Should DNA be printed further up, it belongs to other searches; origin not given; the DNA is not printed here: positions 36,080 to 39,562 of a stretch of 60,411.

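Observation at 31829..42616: One adaptor followed by three tandem full-length RND permease paralogs, with no outer-membrane factor and no local regulator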

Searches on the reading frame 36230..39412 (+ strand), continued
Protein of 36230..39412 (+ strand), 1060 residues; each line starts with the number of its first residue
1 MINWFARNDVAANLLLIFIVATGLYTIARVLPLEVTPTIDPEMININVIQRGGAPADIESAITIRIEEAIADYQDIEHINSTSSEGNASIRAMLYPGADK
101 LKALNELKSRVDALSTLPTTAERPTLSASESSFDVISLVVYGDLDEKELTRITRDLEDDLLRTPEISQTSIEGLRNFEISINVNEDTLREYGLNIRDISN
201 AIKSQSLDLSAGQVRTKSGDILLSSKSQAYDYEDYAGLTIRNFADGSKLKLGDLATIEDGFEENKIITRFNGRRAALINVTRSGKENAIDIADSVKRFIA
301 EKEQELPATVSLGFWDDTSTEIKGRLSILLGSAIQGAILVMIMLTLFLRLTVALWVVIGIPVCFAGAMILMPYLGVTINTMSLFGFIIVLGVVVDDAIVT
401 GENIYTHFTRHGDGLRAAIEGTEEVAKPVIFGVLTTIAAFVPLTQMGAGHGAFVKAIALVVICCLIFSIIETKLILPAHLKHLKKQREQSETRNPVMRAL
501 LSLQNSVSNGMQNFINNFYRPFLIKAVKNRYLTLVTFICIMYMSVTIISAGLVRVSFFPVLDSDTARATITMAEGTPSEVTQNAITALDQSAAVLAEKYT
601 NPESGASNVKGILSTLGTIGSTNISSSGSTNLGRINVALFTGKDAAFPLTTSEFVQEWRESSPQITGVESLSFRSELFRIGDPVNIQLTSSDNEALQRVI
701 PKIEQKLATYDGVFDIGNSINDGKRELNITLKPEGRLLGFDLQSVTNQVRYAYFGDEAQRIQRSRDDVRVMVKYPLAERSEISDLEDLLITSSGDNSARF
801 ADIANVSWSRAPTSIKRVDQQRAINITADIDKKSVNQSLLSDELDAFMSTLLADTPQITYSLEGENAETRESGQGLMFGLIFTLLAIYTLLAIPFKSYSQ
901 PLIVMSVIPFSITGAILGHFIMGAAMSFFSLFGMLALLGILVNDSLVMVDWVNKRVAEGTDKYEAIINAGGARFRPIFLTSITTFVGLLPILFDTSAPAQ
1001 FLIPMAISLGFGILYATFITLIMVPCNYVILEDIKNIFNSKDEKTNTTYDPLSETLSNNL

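Call 73: find_encoding_contigs(protein=P0015, flank=8000, max_places=1)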
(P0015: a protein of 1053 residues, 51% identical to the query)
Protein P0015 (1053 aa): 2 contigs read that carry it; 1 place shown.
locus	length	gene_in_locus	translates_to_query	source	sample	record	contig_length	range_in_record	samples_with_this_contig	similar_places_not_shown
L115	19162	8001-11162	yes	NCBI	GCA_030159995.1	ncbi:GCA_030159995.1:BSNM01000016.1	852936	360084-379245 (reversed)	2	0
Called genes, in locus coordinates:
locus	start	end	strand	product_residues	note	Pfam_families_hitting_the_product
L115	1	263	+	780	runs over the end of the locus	PF08267:Meth_synt_1, PF01717:Meth_synt_2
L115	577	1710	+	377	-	PF00266:Aminotran_5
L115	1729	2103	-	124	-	-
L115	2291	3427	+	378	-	PF01266:DAO, PF13450:NAD_binding_8 (faint)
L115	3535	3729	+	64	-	PF02597:ThiS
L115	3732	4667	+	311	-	PF05690:ThiG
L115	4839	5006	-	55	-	-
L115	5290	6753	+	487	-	PF02321:OEP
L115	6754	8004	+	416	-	PF25917:BSH_RND, PF25973:BSH_CzcB (weak)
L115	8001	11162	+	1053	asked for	PF00873:ACR_tran, PF02355:SecD_SecF_C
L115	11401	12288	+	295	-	PF14321:DUF4382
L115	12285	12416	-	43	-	-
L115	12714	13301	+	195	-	PF11845:Tll0287-like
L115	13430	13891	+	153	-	PF07681:DoxX, PF04173:DoxD (weak)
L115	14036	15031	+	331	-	PF13409:GST_N_2, PF00043:GST_C, PF14497:GST_C_3 (weak), PF13410:GST_C_2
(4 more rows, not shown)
